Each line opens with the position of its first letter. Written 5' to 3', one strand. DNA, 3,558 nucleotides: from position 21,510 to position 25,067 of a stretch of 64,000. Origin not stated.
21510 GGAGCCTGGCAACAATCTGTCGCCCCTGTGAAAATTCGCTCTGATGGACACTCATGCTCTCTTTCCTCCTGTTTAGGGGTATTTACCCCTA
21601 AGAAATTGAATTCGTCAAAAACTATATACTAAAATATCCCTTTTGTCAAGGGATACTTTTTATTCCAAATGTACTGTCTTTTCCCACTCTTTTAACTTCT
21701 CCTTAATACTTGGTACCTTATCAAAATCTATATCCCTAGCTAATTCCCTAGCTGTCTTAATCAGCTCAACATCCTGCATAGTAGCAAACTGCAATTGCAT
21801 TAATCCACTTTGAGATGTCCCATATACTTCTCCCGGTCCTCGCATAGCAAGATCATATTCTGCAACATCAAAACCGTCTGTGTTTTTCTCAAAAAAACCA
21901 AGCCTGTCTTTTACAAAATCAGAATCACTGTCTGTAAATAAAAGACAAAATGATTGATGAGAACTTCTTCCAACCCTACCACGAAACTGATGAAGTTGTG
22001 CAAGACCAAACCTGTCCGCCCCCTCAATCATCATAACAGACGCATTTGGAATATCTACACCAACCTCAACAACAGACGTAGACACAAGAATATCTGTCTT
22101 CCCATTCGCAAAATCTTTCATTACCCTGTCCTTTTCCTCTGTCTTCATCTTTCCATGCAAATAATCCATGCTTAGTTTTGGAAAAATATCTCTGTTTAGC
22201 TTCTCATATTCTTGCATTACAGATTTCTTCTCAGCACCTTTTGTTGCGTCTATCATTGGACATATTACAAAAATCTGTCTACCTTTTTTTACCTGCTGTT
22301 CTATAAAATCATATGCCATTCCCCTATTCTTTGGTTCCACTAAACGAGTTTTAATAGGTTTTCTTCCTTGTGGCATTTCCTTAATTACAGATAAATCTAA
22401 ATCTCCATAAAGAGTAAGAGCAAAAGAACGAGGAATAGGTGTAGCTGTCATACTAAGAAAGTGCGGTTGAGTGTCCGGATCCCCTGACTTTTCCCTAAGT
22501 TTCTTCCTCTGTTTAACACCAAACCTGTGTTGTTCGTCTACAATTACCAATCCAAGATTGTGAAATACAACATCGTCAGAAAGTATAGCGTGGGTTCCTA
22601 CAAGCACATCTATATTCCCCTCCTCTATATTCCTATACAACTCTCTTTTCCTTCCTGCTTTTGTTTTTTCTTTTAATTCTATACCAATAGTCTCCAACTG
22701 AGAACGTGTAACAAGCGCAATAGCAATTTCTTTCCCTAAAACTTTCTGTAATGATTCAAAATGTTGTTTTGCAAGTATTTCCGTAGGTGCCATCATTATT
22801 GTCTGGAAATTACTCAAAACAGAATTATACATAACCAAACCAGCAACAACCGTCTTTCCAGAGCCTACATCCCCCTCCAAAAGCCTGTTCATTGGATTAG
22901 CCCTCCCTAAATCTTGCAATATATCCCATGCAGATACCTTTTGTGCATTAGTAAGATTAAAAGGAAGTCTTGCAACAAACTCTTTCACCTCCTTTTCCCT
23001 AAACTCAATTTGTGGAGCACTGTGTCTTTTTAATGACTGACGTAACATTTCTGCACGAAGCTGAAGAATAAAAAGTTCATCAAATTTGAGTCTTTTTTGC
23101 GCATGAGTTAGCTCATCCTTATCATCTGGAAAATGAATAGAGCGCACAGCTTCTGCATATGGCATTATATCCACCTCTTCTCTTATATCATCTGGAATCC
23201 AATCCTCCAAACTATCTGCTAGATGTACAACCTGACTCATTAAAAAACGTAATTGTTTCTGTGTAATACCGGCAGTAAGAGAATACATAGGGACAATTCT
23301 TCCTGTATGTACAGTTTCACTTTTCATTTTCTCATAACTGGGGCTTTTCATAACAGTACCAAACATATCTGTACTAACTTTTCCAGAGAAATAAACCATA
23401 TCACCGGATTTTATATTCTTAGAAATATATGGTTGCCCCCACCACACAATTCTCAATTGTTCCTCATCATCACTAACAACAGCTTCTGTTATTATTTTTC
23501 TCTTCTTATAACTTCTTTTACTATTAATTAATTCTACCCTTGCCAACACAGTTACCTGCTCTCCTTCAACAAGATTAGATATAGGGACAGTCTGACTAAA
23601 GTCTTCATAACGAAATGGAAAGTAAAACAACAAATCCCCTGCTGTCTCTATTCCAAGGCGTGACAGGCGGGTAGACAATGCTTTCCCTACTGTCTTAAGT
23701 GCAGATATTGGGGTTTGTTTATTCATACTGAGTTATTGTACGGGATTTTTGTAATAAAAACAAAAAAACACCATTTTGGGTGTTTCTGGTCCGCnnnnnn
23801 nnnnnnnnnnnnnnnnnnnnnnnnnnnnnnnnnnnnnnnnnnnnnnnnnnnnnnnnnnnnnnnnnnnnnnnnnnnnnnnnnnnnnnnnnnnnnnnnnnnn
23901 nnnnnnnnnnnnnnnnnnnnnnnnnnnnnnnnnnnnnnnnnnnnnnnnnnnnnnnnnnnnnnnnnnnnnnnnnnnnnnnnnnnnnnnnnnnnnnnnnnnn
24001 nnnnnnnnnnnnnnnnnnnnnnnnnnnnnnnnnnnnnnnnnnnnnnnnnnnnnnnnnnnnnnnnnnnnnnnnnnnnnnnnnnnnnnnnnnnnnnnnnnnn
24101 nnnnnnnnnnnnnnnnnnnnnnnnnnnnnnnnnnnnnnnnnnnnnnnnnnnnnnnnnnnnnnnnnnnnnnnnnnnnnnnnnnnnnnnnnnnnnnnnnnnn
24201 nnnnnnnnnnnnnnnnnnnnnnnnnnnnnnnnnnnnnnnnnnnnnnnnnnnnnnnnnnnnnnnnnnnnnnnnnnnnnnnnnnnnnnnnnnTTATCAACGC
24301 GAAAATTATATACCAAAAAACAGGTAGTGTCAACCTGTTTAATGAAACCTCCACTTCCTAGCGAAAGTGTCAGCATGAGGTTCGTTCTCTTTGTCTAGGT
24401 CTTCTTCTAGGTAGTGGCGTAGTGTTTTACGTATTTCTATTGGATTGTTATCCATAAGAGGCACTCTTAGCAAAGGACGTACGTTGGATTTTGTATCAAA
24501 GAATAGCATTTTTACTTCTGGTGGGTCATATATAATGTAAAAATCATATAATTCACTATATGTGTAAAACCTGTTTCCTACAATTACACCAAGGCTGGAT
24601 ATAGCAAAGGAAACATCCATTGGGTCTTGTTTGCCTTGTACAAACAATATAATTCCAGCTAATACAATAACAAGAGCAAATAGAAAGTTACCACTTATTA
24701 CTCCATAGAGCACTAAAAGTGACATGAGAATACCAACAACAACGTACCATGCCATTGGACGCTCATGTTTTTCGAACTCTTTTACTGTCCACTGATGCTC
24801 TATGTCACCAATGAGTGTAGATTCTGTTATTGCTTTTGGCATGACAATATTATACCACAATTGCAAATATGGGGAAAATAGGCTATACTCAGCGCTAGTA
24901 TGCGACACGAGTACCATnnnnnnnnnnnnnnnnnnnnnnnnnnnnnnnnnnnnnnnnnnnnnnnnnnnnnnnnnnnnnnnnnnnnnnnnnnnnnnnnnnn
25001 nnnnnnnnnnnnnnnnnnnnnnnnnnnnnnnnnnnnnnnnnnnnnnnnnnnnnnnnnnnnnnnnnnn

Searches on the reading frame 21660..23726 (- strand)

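Call 8: search_protein_families(library=pfam, proteins=[window:21660-23726:-], max_evalue=0.001)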
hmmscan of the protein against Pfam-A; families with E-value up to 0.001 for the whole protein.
window:21660-23726:- (688 aa): 7 families
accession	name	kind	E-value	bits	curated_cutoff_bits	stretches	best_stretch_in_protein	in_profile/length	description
PF17191.10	RecG_wedge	-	1.3e-31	109.8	23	1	7-166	2-158/162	RecG wedge domain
PF00271.37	Helicase_C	-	4.4e-23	82.1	23.5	1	478-588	11-109/110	Helicase conserved C-terminal domain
PF00270.35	DEAD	-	1.7e-22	80.4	26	1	280-431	16-161/167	DEAD/DEAH box helicase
PF04851.21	ResIII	-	7.6e-11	42.6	22.5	1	261-430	7-162/164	Type III restriction enzyme, res subunit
PF19833.4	RecG_dom3_C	-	3.4e-09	37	26.8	1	616-671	2-60/87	ATP-dependent DNA helicase RecG, domain 3, C-terminal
PF01336.31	tRNA_anti-codon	-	3.5e-06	27.3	27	1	58-125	1-66/75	OB-fold nucleic acid binding domain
PF22590.2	Cas3-like_C_2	-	0.0001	23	27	1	507-588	19-104/106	CRISPR-associated nuclease/helicase Cas3, C-terminal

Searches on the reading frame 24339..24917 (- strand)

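Call 90: search_protein_families(library=pfam, proteins=[window:24339-24917:-], max_evalue=0.01)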
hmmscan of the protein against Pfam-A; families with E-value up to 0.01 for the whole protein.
window:24339-24917:- (192 aa): 1 family
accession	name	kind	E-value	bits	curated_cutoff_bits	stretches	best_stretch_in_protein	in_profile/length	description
PF11168.14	DUF2955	-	0.00074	19.9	25.5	1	53-109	70-126/140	Protein of unknown function (DUF2955)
